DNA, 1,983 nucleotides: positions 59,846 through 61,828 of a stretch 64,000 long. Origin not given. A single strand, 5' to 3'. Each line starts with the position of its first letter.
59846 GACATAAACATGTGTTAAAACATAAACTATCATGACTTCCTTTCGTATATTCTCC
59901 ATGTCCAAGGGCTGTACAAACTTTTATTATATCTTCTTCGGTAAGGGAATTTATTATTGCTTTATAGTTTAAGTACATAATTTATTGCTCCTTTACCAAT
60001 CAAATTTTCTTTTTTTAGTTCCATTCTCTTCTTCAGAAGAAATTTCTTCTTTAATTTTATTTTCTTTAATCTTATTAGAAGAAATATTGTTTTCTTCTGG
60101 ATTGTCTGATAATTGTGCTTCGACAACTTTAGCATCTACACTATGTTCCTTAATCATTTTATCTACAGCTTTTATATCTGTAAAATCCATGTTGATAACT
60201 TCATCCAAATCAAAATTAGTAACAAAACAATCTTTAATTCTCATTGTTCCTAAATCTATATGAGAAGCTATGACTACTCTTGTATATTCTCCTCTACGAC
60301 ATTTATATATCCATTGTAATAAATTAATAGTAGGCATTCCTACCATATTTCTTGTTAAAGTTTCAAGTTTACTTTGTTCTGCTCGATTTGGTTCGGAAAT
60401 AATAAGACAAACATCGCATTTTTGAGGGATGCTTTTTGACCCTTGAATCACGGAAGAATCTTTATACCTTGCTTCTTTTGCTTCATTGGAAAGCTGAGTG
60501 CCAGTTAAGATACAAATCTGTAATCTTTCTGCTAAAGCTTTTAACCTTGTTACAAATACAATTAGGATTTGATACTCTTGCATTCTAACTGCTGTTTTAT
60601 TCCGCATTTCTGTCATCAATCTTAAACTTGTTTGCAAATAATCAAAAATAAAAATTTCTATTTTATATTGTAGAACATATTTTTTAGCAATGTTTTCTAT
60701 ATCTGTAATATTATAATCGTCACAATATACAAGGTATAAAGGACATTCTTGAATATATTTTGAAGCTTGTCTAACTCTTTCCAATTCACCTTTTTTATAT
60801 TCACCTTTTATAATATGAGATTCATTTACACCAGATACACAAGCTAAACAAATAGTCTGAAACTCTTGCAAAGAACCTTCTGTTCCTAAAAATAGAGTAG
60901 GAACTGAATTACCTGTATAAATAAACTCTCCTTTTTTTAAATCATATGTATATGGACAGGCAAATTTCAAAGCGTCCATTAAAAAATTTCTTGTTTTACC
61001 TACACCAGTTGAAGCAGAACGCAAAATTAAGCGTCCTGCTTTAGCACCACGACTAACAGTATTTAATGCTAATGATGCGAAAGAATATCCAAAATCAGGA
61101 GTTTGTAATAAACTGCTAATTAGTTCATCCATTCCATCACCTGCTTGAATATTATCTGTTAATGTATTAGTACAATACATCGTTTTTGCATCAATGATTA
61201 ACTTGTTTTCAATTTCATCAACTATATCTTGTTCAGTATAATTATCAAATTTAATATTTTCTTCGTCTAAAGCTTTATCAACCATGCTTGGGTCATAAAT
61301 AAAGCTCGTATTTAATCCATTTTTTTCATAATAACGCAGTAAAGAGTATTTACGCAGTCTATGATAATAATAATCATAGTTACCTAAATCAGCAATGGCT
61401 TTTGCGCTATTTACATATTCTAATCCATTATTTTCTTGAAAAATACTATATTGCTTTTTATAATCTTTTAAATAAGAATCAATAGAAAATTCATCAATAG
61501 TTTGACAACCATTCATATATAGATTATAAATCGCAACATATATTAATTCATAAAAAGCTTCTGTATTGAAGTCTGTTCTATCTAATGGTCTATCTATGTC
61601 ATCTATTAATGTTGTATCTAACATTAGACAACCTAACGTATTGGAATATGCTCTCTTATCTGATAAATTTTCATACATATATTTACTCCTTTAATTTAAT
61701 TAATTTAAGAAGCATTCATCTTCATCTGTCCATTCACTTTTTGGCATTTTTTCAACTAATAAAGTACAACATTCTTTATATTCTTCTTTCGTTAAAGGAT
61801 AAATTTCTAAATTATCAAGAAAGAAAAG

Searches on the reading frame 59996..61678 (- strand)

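Call 42: search_protein_families(library=phrogs, proteins=[window:59996-61678:-], max_evalue=0.00001)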
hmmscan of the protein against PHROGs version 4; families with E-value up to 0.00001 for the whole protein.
window:59996-61678:- (561 aa): 3 families
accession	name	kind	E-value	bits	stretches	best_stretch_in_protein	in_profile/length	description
phrog_19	-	DNA, RNA and nucleotide metabolism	1.6e-51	176.9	1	3-493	156-590/621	DnaB-like replicative helicase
phrog_239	-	DNA, RNA and nucleotide metabolism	3.4e-12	47.1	1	148-487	300-602/801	DNA primase/helicase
phrog_243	-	DNA, RNA and nucleotide metabolism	1.9e-08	34.6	1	209-432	29-227/273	DnaB-like replicative helicase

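Call 47: search_protein_families(library=pfam, proteins=[window:59996-61678:-], max_evalue=0.001)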
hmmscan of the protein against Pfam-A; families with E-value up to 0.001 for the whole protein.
window:59996-61678:- (561 aa): 2 families
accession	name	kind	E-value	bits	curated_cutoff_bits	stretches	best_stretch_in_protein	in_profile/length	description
PF03796.21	DnaB_C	-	6.4e-20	72.1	27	1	204-470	8-244/255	DnaB-like helicase C terminal domain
PF00772.26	DnaB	-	6e-05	23.5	23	1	14-91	12-83/103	DnaB-like helicase N terminal domain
